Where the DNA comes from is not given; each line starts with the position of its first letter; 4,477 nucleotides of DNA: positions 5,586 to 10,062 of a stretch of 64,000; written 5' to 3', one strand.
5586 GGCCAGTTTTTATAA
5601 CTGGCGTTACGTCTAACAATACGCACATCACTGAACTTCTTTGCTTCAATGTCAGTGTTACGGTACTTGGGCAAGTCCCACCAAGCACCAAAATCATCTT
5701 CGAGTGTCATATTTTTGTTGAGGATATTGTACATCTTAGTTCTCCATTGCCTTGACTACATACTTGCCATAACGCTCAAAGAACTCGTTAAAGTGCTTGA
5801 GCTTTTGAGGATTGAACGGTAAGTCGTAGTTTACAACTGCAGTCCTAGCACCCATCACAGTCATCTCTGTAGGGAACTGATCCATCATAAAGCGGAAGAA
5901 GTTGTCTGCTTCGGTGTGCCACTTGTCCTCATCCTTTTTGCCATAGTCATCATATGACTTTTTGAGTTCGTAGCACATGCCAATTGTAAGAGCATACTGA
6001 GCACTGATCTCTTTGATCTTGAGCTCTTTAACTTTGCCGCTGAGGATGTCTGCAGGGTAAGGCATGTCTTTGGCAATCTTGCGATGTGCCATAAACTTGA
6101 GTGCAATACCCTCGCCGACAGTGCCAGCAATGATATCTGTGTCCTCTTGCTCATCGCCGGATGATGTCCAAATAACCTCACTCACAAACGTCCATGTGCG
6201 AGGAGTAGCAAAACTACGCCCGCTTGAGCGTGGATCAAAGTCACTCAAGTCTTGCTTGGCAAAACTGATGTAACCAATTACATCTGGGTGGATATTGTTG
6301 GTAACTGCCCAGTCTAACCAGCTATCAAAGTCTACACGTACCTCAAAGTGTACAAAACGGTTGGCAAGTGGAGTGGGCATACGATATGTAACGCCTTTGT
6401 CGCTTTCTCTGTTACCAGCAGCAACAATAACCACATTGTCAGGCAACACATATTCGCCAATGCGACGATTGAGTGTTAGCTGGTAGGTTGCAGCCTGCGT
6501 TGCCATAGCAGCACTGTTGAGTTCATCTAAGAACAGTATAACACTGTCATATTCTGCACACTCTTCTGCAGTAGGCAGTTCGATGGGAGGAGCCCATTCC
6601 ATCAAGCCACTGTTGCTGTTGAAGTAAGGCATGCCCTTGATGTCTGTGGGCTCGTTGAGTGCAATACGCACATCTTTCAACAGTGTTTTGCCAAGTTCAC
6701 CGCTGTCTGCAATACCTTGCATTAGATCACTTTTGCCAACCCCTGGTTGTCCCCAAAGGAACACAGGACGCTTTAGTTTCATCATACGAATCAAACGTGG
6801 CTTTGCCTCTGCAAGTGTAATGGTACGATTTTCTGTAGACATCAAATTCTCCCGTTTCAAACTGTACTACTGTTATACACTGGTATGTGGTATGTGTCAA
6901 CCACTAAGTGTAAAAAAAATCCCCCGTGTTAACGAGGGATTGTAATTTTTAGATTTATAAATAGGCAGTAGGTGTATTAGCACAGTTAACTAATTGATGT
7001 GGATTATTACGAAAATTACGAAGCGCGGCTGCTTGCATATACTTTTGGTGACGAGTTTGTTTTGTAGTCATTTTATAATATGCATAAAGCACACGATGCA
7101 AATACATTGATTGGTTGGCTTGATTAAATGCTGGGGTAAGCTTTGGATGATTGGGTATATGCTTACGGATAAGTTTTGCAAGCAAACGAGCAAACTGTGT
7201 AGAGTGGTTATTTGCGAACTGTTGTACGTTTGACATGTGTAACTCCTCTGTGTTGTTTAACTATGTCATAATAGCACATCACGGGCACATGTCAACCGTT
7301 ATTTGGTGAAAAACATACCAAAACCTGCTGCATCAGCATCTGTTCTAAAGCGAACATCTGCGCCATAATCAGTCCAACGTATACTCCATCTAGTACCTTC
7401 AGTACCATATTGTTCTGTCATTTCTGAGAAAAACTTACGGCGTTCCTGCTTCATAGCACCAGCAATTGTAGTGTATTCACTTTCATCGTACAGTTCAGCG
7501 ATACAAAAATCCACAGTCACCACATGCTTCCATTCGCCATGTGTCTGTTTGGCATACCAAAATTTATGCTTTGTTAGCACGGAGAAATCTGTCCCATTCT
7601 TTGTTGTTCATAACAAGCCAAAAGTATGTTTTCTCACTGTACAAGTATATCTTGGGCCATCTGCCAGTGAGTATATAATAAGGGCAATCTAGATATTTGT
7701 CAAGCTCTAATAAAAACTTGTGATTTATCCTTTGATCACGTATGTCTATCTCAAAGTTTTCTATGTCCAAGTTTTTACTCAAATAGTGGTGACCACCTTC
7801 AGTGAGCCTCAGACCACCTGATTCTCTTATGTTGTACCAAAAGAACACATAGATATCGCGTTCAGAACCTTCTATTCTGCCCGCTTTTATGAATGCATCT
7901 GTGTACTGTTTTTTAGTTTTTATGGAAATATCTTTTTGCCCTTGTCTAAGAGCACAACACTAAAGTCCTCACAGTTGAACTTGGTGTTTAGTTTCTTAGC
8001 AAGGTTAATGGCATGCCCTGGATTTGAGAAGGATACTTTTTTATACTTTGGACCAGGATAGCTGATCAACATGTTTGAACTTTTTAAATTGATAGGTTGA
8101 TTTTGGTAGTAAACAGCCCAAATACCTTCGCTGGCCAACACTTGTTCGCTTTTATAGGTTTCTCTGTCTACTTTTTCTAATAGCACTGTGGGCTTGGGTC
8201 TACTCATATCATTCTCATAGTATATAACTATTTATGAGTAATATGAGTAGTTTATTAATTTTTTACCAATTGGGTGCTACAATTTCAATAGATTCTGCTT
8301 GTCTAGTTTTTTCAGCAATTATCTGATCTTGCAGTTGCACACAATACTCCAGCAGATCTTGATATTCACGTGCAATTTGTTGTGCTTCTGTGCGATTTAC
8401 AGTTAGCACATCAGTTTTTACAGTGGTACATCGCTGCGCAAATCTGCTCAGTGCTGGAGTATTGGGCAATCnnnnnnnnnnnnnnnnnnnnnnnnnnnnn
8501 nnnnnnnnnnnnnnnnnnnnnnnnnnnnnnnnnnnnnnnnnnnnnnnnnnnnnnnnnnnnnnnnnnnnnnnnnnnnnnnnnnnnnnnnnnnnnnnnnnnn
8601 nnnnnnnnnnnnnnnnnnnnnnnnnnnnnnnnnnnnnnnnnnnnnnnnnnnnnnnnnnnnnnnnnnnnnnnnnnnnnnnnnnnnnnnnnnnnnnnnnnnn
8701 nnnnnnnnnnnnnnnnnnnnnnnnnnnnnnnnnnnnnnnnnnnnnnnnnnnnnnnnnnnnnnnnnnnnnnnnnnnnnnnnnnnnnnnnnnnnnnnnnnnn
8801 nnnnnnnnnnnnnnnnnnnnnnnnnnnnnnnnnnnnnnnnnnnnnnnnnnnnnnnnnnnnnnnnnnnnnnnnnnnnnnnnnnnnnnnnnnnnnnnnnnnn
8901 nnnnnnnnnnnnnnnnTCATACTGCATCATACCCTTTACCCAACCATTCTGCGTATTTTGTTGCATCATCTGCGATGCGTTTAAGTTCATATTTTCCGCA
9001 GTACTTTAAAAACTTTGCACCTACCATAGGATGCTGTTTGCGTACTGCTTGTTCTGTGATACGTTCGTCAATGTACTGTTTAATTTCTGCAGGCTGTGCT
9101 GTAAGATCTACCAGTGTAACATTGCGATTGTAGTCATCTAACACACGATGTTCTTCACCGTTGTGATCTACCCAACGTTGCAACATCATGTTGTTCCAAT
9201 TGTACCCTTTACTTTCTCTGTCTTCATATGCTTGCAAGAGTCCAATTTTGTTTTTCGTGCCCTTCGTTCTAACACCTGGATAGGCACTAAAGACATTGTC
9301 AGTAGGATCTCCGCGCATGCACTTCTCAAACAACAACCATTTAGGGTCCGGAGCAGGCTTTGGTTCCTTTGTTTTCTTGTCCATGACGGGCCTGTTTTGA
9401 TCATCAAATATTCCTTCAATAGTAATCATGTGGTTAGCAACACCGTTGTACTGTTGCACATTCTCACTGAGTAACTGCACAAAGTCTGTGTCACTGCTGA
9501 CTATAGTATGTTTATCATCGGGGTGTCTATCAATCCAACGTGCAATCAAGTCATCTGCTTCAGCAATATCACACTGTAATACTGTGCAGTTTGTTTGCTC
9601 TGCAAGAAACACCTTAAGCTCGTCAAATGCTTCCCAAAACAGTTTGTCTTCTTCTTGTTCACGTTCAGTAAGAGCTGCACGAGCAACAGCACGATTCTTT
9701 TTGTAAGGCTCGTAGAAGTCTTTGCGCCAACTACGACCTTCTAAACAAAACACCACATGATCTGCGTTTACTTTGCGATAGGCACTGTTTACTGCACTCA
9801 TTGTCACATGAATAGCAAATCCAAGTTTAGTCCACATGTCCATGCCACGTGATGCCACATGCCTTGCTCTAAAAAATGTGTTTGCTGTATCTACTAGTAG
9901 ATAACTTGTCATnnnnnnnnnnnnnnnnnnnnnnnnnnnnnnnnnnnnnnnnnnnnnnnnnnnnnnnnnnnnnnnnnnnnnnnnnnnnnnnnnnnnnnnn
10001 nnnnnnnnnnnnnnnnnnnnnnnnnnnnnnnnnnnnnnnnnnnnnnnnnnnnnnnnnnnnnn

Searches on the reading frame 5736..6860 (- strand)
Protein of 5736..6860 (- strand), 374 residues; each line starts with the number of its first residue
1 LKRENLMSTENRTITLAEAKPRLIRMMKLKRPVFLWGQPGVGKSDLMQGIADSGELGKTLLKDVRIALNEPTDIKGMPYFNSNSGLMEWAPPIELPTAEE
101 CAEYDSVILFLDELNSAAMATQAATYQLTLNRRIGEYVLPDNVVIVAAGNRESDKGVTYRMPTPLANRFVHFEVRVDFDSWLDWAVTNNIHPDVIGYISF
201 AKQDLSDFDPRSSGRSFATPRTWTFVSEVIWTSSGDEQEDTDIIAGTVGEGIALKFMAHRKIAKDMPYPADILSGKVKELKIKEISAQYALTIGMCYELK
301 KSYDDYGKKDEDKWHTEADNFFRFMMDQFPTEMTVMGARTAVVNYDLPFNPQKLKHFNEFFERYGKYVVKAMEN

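Call 4: search_protein_families(library=pfam, proteins=[window:5736-6860:-], max_evalue=0.1)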
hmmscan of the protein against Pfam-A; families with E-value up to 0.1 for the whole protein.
window:5736-6860:- (374 aa): 8 families
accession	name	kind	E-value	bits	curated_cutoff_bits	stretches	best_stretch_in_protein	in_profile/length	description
PF00004.35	AAA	-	8.3e-05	23.5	21.2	1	33-153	1-111/131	ATPase family associated with various cellular activities (AAA)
PF07728.20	AAA_5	-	0.00026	21.4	22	1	32-156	1-126/139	AAA domain (dynein-related subfamily)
PF07726.17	AAA_3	-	0.00067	20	27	1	33-170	2-130/131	ATPase family associated with various cellular activities (AAA)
PF05673.19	DUF815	-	0.0073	15.9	23.8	0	4-52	28-75/249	Protein of unknown function (DUF815)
PF13191.12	AAA_16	-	0.055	14.4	32.6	0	31-51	25-45/167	AAA ATPase domain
PF10613.14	Lig_chan-Glu_bd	-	0.06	13.9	30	0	290-351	40-104/115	Ligated ion channel L-glutamate- and glycine-binding site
PF05729.18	NACHT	-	0.075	13.3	26.7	0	31-53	1-23/167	NACHT domain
PF12775.13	AAA_7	-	0.079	12.9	25.8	0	25-53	28-56/181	P-loop containing dynein motor region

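Call 13: search_protein_families(library=phrogs, proteins=[window:5736-6860:-], max_evalue=0.001)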
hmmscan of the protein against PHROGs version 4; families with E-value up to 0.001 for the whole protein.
window:5736-6860:- (374 aa): 3 families
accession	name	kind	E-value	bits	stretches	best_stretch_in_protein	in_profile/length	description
phrog_1297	-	other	3e-96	323.5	1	10-370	5-355/356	ATPase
phrog_16335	-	other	1.8e-29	103.7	1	15-183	11-176/267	ATPase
phrog_21479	-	unknown function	1.6e-07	32.2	1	12-74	8-67/68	-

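Call 33: search_dna_similar(query=window:5736-6860:-, collection=phages, mode=protein, max_rows=15)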
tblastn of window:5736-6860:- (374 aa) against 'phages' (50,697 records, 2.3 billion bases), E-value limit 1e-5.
Records with a match: 844; places in all: 844; records where one place covers at least 80% of the query: 336.
Best place of each record, by identity: <60% 844.
By first word of the organism name: Escherichia 215; Pseudomonas 112; Vibrio 107; Klebsiella 70; Erwinia 35; Salmonella 34; Pectobacterium 26; Rhizobium 20; Cronobacter 17; Achromobacter 17; and 46 more.
By host as written in the record: - 123; Escherichia coli 75; Pseudomonas aeruginosa 42; Klebsiella pneumoniae 31; Pseudomonas aeruginosa PAO1 16; Campylobacter jejuni 15; Vibrio breoganii 15; Escherichia coli K-12 14; and 236 more.
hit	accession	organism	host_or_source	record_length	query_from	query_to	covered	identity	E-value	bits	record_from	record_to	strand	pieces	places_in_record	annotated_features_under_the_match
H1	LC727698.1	Pseudomonas phage sp. 30-3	Pseudomonas aeruginosa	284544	2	371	99%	47.6%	6e-110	358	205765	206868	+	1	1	ATPase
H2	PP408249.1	Pseudomonas phage vB_Pa-PAC2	Pseudomonas aeruginosa PAO1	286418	2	371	99%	47.6%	6e-110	358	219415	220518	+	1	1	ATPase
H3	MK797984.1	Pseudomonas phage vB_PaeM_PA5oct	-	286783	2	371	99%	47.6%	6e-110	358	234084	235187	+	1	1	ATPase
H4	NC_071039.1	Pseudomonas phage vB_PaeM_PA5oct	-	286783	2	371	99%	47.6%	6e-110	358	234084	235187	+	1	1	ATPase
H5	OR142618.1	Pseudomonas phage Callisto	Pseudomonas aeruginosa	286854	2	371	99%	47.6%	6e-110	358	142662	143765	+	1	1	hypothetical protein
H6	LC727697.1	Pseudomonas phage sp. 30-2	Pseudomonas aeruginosa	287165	2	371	99%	47.6%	6e-110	358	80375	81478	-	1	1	ATPase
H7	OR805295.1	Pseudomonas phage Paride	Pseudomonas aeruginosa PAO1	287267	2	371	99%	47.6%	6e-110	358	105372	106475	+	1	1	ATPase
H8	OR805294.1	Pseudomonas phage Ettore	Pseudomonas aeruginosa PAO1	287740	2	371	99%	47.6%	6e-110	358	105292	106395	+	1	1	ATPase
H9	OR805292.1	Pseudomonas phage Cassandra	Pseudomonas aeruginosa PAO1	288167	2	371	99%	47.6%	6e-110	358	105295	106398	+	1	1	ATPase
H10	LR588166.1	Pseudomonas phage vB_PaeM_MIJ3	-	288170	2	371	99%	47.6%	6e-110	358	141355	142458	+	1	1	AAA ATPase: AAA ATPase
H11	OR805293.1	Pseudomonas phage Deifobo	Pseudomonas aeruginosa PAO1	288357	2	371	99%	47.6%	6e-110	358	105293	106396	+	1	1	ATPase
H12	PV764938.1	Sinorhizobium phage Phosso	Sinohrizobium meliloti NRRL L-50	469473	25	371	93%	42.5%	1e-89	300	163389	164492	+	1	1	AAA-ATPase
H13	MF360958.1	Salicola phage SCTP-2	Salicola sp. PV4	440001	32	364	89%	37.6%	6e-48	257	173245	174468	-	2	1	172: hypothetical protein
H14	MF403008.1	Agrobacterium phage Atu_ph07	Agrobacterium tumefaciens C58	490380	24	363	91%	34.2%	3e-62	221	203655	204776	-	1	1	hypothetical protein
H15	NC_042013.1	Agrobacterium phage Atu_ph07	Agrobacterium tumefaciens C58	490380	24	363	91%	34.2%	3e-62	221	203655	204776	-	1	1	ATPase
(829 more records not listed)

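Call 37: find_related_loci(query=window:5736-6860:-, collection=viral_contigs, flank=10000)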
Query window:5736-6860:- (374 aa) in viral_contigs; peptide patterns used: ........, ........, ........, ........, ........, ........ (x = any residue, [..] = any of these).
216 stretches matched a pattern; 212 encode a relative of the query (tblastn E <= 1e-3); the best 80 are kept; 80 distinct loci.
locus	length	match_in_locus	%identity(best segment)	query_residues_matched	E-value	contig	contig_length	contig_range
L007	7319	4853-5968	94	3-374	0e+0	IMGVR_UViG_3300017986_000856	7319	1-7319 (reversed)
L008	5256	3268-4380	88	4-374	0e+0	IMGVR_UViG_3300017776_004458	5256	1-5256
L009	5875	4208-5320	88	4-374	0e+0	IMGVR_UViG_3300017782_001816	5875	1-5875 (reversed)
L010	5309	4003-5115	88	4-374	0e+0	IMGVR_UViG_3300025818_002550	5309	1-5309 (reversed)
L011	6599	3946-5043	85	9-374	0e+0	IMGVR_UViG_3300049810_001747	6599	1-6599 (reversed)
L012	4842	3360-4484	74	2-374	0e+0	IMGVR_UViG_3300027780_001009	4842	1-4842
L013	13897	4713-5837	74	2-374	0e+0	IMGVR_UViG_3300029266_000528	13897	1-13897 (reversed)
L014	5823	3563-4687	74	2-374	0e+0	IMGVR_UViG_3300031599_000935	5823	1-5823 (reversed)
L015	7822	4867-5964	73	8-373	0e+0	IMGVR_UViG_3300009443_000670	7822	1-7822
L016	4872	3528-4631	72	6-374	0e+0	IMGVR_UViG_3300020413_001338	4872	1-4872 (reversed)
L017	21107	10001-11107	71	6-374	0e+0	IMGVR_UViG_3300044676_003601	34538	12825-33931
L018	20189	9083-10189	71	6-374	0e+0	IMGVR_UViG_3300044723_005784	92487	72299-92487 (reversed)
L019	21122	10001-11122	71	2-373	0e+0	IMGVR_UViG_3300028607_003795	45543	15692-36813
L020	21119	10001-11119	71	2-374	0e+0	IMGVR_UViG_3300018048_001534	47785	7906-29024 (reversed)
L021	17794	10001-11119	71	2-374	0e+0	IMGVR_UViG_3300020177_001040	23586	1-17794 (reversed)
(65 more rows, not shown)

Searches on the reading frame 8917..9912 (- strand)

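Call 55: search_protein_families(library=phrogs, proteins=[window:8917-9912:-], max_evalue=0.00001)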
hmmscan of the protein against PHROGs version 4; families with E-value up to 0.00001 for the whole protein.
window:8917-9912:- (331 aa): 1 family
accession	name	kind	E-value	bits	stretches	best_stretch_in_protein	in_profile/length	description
phrog_107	-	DNA, RNA and nucleotide metabolism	2.8e-36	126.8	1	4-317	121-403/542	exonuclease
